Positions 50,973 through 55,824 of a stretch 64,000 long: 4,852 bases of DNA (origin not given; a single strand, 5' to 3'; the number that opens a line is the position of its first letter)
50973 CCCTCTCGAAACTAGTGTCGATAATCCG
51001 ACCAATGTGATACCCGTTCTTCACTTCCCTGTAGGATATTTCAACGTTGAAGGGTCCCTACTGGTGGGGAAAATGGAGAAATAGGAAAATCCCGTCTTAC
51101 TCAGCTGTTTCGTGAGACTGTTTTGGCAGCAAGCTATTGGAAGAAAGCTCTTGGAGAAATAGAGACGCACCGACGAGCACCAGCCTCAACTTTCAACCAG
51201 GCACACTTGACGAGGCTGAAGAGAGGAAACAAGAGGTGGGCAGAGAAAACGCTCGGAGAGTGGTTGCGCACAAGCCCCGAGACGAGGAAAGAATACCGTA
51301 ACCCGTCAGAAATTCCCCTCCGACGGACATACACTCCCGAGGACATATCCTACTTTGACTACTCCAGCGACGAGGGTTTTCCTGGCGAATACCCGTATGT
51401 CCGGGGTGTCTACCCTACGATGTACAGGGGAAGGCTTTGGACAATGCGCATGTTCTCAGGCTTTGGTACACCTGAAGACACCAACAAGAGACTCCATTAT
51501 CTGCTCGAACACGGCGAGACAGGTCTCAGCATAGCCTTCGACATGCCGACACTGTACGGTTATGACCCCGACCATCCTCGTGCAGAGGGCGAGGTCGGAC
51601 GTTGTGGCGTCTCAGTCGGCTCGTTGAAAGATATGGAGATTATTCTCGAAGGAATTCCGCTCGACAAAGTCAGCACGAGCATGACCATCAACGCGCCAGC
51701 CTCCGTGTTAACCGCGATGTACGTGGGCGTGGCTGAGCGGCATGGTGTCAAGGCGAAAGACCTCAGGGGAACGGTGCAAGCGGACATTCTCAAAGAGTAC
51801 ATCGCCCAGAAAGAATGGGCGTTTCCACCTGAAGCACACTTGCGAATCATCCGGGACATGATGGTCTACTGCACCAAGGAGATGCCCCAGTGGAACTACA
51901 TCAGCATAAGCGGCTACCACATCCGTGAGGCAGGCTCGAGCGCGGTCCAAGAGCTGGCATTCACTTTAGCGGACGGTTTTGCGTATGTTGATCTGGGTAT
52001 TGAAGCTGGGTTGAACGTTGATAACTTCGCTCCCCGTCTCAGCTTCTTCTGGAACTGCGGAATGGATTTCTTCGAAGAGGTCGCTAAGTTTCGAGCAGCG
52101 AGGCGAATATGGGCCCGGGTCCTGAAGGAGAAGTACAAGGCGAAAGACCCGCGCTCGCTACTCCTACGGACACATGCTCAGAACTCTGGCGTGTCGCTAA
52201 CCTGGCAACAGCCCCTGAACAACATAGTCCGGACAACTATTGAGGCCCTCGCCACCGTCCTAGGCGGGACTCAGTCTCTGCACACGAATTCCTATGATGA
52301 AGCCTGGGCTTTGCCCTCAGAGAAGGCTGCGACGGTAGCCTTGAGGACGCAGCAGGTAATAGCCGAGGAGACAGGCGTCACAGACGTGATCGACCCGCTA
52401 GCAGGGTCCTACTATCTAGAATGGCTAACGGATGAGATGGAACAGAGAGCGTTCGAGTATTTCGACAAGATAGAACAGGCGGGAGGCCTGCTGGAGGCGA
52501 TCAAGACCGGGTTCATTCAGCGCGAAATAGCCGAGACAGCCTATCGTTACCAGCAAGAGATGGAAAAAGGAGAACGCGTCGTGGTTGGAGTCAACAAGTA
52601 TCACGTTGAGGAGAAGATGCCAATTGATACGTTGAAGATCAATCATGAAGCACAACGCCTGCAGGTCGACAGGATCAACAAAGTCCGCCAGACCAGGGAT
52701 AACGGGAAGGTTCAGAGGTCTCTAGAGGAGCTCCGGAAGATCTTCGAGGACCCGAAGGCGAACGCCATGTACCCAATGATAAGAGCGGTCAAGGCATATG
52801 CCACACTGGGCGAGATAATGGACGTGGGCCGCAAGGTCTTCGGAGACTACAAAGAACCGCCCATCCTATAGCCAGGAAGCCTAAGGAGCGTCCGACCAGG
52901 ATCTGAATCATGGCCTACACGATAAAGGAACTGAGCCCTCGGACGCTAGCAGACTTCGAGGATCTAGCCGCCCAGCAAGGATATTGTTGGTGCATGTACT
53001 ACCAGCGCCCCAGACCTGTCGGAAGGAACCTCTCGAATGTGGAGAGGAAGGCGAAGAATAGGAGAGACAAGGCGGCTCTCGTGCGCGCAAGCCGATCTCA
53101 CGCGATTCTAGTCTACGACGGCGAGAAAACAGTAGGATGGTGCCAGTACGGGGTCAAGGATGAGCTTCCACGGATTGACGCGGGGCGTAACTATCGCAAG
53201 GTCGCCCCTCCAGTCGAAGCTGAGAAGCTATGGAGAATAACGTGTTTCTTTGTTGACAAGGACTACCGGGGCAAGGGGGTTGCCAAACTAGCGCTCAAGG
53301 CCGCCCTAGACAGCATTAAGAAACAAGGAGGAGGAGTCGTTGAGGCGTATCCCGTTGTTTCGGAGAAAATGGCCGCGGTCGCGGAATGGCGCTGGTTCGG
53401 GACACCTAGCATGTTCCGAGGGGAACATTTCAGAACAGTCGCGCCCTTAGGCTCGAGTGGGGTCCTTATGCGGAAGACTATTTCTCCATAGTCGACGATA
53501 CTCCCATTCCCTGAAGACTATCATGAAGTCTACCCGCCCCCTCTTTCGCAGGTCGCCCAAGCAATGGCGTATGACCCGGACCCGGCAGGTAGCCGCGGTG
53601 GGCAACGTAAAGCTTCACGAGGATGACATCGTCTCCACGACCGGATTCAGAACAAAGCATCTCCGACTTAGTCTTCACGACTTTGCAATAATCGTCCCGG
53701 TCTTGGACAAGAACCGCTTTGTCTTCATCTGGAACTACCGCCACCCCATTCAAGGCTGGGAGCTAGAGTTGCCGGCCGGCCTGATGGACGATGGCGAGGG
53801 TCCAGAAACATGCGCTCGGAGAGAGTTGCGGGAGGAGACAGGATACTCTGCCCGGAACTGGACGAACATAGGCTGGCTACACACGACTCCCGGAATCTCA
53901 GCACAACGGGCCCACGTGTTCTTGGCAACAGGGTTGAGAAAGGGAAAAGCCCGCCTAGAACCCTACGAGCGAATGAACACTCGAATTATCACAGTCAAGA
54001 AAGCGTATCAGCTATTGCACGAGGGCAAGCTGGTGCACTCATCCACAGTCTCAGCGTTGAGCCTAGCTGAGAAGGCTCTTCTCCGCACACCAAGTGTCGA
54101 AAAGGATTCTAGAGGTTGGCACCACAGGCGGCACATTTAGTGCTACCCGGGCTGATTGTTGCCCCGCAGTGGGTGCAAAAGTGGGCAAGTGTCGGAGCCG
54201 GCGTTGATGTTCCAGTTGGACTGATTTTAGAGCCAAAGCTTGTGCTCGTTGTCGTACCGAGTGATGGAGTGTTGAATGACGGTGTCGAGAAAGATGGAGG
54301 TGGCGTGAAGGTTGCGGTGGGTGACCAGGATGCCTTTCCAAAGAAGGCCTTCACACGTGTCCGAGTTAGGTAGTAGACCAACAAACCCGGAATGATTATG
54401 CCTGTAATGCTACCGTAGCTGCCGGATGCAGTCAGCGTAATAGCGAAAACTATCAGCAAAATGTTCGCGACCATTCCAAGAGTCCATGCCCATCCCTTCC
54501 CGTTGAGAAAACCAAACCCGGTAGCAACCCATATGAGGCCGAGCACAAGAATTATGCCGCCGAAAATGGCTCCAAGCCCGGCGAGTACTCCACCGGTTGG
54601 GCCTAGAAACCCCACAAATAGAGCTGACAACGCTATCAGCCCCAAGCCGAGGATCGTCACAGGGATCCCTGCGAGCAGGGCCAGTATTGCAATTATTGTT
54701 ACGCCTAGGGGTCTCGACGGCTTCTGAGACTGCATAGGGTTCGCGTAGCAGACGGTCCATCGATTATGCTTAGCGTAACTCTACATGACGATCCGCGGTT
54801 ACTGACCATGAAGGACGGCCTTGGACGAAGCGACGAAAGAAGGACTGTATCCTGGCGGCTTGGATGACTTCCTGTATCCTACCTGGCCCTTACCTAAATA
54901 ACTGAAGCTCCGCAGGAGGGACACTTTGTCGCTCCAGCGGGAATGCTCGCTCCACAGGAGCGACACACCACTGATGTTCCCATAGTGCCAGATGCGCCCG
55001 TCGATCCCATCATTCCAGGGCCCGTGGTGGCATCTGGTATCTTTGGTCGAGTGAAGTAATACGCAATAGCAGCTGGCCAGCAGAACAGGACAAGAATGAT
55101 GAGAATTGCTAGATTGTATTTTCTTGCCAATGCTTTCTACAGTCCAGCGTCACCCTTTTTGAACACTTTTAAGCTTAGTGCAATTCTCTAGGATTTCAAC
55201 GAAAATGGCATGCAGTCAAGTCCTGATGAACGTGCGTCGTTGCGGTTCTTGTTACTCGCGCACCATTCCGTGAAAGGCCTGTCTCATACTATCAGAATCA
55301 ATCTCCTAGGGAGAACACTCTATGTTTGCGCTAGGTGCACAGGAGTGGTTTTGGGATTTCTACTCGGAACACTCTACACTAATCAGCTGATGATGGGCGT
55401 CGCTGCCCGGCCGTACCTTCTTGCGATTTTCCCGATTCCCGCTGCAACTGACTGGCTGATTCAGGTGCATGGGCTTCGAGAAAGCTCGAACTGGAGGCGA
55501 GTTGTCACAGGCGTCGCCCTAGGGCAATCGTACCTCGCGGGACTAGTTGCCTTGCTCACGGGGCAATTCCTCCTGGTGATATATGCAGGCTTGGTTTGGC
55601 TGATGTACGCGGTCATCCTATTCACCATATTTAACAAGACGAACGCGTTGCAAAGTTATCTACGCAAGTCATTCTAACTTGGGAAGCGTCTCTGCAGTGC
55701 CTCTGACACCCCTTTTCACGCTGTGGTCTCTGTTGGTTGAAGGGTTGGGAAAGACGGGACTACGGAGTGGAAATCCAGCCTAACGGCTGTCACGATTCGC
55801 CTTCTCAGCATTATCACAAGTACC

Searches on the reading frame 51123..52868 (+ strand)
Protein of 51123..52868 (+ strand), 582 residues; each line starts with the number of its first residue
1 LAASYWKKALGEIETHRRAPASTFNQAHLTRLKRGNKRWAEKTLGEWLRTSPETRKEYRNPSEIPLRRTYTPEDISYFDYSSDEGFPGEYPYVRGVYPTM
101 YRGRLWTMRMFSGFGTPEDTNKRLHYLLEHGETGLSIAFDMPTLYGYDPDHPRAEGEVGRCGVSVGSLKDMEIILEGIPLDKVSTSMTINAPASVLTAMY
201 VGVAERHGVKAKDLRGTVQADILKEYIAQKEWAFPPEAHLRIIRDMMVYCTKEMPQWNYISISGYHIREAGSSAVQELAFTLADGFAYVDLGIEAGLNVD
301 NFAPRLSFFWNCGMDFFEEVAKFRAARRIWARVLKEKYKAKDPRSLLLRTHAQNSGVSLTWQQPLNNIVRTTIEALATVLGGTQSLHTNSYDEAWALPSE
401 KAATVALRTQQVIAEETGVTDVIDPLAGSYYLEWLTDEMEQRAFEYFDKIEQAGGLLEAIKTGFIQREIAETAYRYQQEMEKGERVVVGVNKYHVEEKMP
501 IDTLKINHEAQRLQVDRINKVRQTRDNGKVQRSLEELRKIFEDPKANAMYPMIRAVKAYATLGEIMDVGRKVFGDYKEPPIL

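Call 7: search_protein_families(library=pfam, proteins=[window:51123-52868:+])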
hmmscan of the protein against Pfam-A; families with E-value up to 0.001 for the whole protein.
window:51123-52868:+ (582 aa): 1 family
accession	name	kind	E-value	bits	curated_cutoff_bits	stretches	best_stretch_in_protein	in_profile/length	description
PF01642.28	MM_CoA_mutase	-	2.3e-224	746.1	22.1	1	61-574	3-512/512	Methylmalonyl-CoA mutase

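Call 8: search_protein_families(library=ncbifam, proteins=[window:51123-52868:+])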
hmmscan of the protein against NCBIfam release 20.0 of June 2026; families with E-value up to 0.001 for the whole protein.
window:51123-52868:+ (582 aa): 4 families
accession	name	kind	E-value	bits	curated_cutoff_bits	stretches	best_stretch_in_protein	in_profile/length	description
TIGR00641.1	acid_CoA_mut_N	subfamily_domain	3.7e-232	771.2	303.8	1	59-580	2-526/528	methylmalonyl-CoA mutase N-terminal domain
NF006944.0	PRK09426.1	equivalog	4.7e-193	643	876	1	46-578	23-553/721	methylmalonyl-CoA mutase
NF045497.1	IsobCoAmut_IcmF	equivalog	3.1e-105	353.1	1500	2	212-577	706-1073/1076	fused isobutyryl-CoA mutase/GTPase IcmF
TIGR00642.1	mmCoA_mut_beta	equivalog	1.7e-59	201.6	617.25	1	52-495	38-452/620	methylmalonyl-CoA mutase small subunit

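Call 78: search_solved_structures(query=window:51123-52868:+, max_evalue=1e-50)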
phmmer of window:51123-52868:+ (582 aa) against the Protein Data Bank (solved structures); distinct sequences matched with E-value up to 1e-50: 9.
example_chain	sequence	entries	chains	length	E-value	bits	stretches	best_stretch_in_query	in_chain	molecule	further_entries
4r3u_A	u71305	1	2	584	4.5e-174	583.4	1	30-581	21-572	2-hydroxyisobutyryl-CoA mutase large subunit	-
8gju_J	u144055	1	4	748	8.8e-149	499.9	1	58-577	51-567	Methylmalonyl-CoA mutase, mitochondrial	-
2xij_A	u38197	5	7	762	9.3e-149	499.8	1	58-577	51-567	METHYLMALONYL-COA MUTASE, MITOCHONDRIAL | Methylmalonyl-CoA mutase, mitochondrial precursor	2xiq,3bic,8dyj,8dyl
5req_A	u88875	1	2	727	7e-142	477.1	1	54-577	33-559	PROTEIN (METHYLMALONYL-COA MUTASE ALPHA-SUBUNIT)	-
1req_A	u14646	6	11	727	1.9e-141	475.7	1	54-577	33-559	METHYLMALONYL-COA MUTASE | PROTEIN (METHYLMALONYL-COA MUTASE)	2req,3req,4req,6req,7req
1e1c_A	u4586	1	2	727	4.6e-140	471.1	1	54-577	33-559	METHYLMALONYL-COA MUTASE ALPHA CHAIN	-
6oxc_A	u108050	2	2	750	1.1e-139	469.9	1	84-577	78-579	Methylmalonyl-CoA mutase large subunit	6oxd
8ssl_A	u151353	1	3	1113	4.8e-84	286.2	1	212-577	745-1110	Fused isobutyryl-CoA mutase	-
4xc6_A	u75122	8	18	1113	4.8e-84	286.2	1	212-577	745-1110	Isobutyryl-CoA mutase fused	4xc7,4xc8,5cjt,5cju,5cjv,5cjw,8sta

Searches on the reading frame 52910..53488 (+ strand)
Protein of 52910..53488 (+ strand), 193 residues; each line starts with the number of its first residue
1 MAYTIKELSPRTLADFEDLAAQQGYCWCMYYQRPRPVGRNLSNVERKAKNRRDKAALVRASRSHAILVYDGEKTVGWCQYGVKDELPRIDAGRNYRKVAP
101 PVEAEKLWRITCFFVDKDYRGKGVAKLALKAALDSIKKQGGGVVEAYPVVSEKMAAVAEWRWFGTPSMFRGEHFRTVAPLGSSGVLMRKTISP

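Call 7: search_protein_families(library=pfam, proteins=[window:52910-53488:+])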
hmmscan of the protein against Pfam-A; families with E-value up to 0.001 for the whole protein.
window:52910-53488:+ (193 aa): 4 families
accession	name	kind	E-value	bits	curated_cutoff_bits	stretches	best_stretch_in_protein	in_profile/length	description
PF00583.31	Acetyltransf_1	-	3.4e-10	40.7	20.7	1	54-160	24-111/116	Acetyltransferase (GNAT) family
PF13508.13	Acetyltransf_7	-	1.2e-05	26.1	27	1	63-140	3-61/84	Acetyltransferase (GNAT) domain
PF13673.13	Acetyltransf_10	-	3.6e-05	24.2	23.6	1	109-143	53-87/128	Acetyltransferase (GNAT) domain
PF14542.12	Acetyltransf_CG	-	6.1e-05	23.5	30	1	105-154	22-71/80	GCN5-related N-acetyl-transferase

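Call 8: search_protein_families(library=ncbifam, proteins=[window:52910-53488:+])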
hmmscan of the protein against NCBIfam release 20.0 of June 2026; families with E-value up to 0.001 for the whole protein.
window:52910-53488:+ (193 aa): 0 families

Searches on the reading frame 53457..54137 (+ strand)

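Call 7: search_protein_families(library=pfam, proteins=[window:53457-54137:+])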
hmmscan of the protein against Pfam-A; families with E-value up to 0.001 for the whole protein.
window:53457-54137:+ (227 aa): 1 family
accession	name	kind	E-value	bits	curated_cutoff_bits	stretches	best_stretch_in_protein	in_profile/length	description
PF00293.34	NUDIX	-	1.4e-16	61.2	21.1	1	77-167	5-101/134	NUDIX domain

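Call 8: search_protein_families(library=ncbifam, proteins=[window:53457-54137:+])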
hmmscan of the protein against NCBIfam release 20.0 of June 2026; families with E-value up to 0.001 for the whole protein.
window:53457-54137:+ (227 aa): 8 families
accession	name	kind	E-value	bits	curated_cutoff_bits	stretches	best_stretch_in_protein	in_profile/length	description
NF008736.0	PRK11762.1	equivalog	7.3e-23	81.1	169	1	72-209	45-182/186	ADP compounds hydrolase NudE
TIGR00052.1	TIGR00052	subfamily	4.1e-15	55.9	79.55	1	99-203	75-185/188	nudix-type nucleoside diphosphatase, YffH/AdpP family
NF008003.0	PRK10729.1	equivalog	3.3e-08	33.1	248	1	96-202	85-195/210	ADP-ribose diphosphatase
NF011585.0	PRK15009.1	equivalog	8.7e-06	25.5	234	1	99-198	77-178/191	GDP-mannose pyrophosphatase NudK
TIGR00586.1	mutt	equivalog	0.00014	21.9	97.9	1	102-134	33-65/129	8-oxo-dGTP diphosphatase MutT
NF008044.0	PRK10776.1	equivalog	0.00015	21.6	148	1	101-139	31-69/130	8-oxo-dGTP diphosphatase MutT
TIGR02705.1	nudix_YtkD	equivalog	0.00029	20.4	154.4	1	95-139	41-83/156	RNA deprotection pyrophosphohydrolase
NF001938.0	PRK00714.1-5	equivalog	0.00089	18.6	116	0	98-132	44-76/172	RNA pyrophosphohydrolase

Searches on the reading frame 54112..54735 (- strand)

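Call 7: search_protein_families(library=pfam, proteins=[window:54112-54735:-])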
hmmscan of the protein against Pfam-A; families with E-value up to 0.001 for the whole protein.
window:54112-54735:- (208 aa): 2 families
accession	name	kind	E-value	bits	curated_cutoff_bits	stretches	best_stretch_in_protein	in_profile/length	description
PF13240.11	Zn_Ribbon_1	-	3.2e-06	27.2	25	1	186-208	1-23/23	zinc-ribbon domain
PF13248.11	Zn_ribbon_3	-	0.00054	19.8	27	1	187-208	5-26/26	zinc-ribbon domain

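Call 8: search_protein_families(library=ncbifam, proteins=[window:54112-54735:-])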
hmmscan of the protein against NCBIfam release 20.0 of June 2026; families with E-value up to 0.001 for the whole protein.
window:54112-54735:- (208 aa): 1 family
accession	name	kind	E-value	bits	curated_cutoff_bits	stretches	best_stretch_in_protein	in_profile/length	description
NF007975.0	PRK10699.1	equivalog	0.00096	18.6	261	0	80-131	25-75/254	phosphatidylglycerophosphatase B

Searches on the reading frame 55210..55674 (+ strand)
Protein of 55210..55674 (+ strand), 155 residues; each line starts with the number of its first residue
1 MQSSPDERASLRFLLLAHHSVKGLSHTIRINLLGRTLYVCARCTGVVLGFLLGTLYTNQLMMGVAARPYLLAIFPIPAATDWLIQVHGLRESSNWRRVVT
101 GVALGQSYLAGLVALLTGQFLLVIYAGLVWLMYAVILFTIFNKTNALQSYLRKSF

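Call 43: search_protein_families(library=pfam, proteins=[window:55210-55674:+], max_evalue=0.0001)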
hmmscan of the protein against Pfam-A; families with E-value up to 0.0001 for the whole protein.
window:55210-55674:+ (155 aa): 1 family
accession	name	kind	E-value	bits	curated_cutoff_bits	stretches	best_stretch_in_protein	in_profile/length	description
PF09858.14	DUF2085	-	3.5e-16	59.8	25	1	32-107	11-86/90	Predicted membrane protein (DUF2085)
